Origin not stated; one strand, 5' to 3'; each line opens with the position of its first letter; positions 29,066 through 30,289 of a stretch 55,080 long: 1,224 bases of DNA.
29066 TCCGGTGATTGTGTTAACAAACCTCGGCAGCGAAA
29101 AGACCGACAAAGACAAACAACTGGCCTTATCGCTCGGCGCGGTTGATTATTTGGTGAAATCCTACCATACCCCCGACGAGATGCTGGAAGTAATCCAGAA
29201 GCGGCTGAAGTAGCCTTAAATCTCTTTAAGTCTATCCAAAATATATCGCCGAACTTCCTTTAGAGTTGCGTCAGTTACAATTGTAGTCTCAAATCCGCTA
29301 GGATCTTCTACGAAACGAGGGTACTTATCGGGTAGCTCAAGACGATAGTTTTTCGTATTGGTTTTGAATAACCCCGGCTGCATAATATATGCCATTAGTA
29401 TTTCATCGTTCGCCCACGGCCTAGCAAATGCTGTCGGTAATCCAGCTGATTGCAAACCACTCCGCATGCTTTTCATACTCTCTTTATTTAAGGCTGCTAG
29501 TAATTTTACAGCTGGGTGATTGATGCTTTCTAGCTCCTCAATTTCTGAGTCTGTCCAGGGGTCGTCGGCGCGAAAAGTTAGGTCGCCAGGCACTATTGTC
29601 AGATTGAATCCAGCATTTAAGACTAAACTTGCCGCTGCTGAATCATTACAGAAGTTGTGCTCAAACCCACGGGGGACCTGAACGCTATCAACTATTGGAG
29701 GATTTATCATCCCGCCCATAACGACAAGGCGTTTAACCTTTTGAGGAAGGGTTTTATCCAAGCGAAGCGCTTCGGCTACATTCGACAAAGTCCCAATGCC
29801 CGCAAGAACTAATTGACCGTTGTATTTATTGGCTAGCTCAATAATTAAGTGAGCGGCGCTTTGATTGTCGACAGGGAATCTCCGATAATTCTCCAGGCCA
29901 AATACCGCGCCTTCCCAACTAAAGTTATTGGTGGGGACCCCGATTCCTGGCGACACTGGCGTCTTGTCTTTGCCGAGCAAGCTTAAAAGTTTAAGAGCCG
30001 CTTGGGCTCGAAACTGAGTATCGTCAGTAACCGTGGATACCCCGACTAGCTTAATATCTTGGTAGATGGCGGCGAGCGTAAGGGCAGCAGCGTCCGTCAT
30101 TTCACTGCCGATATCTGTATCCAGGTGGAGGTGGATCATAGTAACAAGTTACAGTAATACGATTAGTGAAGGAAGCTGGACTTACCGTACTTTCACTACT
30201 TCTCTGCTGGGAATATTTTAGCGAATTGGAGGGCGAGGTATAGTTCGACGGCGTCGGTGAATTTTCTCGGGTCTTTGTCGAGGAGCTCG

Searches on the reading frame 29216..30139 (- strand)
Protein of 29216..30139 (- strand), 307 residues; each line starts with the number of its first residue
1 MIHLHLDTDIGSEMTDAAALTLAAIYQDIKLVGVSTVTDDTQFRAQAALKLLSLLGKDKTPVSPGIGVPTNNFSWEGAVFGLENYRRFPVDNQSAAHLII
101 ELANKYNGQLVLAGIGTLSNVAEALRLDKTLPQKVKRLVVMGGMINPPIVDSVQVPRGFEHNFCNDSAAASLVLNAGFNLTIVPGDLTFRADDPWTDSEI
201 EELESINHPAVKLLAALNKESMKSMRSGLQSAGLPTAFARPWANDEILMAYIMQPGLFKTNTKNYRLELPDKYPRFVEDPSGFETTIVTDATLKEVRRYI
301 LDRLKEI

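Call 85: search_protein_families(library=pfam, proteins=[window:29216-30139:-], max_evalue=0.001)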
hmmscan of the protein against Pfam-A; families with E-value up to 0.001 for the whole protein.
window:29216-30139:- (307 aa): 1 family
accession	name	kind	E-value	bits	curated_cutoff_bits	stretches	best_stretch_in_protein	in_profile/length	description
PF01156.24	IU_nuc_hydro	-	1.1e-35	124.1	34.2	1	5-269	2-261/297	Inosine-uridine preferring nucleoside hydrolase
